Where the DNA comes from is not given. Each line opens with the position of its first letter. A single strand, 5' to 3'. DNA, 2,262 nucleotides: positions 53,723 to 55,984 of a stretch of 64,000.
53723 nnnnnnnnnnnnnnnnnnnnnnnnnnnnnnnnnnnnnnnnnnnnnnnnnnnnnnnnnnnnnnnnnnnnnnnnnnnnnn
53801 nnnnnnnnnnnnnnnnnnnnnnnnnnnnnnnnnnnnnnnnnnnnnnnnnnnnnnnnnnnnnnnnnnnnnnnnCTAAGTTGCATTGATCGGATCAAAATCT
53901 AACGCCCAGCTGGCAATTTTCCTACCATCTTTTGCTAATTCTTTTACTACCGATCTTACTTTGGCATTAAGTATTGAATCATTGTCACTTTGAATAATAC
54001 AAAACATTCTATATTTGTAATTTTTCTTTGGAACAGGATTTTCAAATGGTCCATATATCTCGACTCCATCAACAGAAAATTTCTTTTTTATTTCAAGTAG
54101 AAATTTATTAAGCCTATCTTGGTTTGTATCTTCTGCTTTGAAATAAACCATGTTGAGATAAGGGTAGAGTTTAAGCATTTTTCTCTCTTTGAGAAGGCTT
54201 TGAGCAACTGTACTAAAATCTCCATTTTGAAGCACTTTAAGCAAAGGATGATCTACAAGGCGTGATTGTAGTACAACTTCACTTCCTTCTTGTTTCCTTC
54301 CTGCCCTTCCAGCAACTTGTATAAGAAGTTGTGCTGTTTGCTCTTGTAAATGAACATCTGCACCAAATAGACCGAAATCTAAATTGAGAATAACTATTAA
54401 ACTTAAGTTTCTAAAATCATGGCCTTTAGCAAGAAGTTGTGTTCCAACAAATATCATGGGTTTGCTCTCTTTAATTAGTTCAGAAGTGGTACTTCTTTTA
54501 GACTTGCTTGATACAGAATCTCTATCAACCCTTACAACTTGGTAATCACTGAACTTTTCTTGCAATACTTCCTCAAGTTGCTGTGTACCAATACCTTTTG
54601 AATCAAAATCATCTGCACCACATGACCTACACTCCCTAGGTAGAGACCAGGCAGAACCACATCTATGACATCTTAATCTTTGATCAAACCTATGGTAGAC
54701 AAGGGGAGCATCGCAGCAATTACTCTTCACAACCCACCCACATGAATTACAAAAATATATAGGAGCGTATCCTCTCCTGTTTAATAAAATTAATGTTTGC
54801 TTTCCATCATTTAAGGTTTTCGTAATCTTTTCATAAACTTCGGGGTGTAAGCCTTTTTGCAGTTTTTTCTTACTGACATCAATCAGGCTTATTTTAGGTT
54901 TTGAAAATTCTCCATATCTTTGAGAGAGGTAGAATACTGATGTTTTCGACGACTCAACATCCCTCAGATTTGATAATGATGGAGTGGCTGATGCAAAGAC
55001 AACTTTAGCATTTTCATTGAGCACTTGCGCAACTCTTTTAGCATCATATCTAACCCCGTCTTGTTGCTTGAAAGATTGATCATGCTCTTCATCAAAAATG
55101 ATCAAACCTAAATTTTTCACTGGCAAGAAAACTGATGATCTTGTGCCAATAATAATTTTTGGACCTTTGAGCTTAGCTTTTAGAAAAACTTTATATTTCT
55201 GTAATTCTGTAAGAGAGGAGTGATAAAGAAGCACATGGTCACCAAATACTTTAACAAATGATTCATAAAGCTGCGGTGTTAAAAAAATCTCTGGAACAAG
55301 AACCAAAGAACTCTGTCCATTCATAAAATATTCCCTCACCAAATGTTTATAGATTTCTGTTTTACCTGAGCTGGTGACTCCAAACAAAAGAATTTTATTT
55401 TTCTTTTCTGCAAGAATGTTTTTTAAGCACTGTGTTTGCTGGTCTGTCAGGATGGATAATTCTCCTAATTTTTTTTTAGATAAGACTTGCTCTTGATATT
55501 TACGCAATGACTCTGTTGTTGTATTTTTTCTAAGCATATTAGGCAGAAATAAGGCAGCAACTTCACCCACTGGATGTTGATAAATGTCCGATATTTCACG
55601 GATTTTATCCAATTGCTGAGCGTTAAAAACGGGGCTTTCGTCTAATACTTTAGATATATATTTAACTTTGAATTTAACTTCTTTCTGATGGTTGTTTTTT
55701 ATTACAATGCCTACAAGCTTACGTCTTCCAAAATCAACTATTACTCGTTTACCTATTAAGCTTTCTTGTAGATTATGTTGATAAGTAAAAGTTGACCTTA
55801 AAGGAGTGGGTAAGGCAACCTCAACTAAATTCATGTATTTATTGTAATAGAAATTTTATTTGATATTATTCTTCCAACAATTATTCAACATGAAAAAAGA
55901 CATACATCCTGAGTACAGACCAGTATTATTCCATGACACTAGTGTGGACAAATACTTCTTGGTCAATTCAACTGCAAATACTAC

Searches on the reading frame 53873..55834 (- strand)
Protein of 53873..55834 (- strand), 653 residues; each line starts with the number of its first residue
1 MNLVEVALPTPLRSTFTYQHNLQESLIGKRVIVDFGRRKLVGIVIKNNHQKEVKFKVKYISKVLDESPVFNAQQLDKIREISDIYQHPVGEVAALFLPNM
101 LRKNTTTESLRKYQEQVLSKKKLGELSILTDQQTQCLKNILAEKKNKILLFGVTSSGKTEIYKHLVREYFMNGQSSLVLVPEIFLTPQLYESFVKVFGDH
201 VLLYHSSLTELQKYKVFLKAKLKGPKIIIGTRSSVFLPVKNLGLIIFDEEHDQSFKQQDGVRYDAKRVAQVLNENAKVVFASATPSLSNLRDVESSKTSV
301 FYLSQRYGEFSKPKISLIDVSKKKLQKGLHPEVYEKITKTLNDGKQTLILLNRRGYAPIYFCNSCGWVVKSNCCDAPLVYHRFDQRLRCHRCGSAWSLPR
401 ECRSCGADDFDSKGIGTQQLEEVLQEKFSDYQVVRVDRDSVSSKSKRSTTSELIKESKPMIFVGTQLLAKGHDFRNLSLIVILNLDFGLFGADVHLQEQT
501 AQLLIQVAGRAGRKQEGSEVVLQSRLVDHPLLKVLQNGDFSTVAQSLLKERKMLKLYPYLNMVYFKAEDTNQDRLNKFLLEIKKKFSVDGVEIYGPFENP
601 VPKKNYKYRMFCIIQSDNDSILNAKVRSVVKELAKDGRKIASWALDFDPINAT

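Call 51: search_protein_families(library=pfam, proteins=[window:53873-55834:-], max_evalue=0.001)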
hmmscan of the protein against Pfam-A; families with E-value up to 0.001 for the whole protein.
window:53873-55834:- (653 aa): 6 families
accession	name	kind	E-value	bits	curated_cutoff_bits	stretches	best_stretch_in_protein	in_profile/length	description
PF17764.6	PriA_3primeBD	-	4.9e-23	81.3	22.7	1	5-98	1-96/96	3'DNA-binding domain (3'BD)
PF00270.35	DEAD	-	6.7e-21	75.2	26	1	130-292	1-166/167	DEAD/DEAH box helicase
PF18074.6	PriA_C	-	2.1e-15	57.7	26.9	1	558-649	1-95/95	Primosomal protein N C-terminal domain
PF04851.21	ResIII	-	5.2e-13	49.7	22.5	1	129-286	4-163/164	Type III restriction enzyme, res subunit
PF00271.37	Helicase_C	-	1.8e-08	35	23.5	1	418-514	26-109/110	Helicase conserved C-terminal domain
PF18319.7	Zn_ribbon_PriA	-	6.8e-07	29.6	26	1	374-394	4-24/27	PriA DNA helicase Cys-rich region (CRR) domain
